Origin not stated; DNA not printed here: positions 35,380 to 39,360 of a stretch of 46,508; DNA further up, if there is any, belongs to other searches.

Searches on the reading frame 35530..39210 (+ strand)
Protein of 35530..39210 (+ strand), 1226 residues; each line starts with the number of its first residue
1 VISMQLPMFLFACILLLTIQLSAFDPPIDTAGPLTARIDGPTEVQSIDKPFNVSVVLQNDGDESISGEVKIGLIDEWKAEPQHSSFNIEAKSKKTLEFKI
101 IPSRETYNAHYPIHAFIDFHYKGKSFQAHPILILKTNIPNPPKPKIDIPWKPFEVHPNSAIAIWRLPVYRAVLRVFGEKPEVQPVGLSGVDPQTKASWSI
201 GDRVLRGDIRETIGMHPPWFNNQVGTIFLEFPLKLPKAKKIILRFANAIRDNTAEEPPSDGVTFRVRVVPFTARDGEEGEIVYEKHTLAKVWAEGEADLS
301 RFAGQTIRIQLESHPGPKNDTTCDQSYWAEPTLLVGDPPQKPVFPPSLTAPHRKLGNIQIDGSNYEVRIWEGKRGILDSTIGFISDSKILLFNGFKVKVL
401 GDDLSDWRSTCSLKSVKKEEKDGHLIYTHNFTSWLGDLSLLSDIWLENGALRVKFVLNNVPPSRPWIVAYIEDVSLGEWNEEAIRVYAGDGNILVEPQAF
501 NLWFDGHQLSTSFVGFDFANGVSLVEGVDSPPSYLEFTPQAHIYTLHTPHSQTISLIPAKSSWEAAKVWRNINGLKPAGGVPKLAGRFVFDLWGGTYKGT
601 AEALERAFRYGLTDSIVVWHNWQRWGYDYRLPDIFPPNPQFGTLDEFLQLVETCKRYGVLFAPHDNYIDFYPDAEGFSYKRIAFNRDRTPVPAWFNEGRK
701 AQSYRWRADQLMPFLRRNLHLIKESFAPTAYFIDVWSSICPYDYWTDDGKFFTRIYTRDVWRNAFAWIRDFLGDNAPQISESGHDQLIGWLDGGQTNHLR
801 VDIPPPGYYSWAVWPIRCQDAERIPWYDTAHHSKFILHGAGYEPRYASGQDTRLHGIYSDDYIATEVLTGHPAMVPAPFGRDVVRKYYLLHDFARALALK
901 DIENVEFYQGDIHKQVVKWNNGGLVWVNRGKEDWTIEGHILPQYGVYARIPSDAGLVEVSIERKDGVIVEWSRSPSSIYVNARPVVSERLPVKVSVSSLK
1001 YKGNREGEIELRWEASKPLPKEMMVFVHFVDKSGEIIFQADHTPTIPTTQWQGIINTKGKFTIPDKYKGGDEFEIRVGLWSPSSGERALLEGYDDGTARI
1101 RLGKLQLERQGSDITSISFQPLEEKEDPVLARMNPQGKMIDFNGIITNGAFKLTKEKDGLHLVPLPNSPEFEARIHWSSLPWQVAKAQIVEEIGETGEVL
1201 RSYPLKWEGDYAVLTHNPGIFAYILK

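Call 53: search_protein_families(library=pfam, proteins=[window:35530-39210:+], max_evalue=0.001)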
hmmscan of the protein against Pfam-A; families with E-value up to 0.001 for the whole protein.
window:35530-39210:+ (1226 aa): 2 families
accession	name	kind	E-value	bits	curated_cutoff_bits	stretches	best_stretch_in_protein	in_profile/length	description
PF18952.6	DUF5696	-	5.9e-06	25.5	25.6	1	600-691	269-361/612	Family of unknown function (DUF5696)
PF19773.5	DUF6259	-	0.0004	20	28.7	1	601-677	64-137/300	Domain of unknown function (DUF6259)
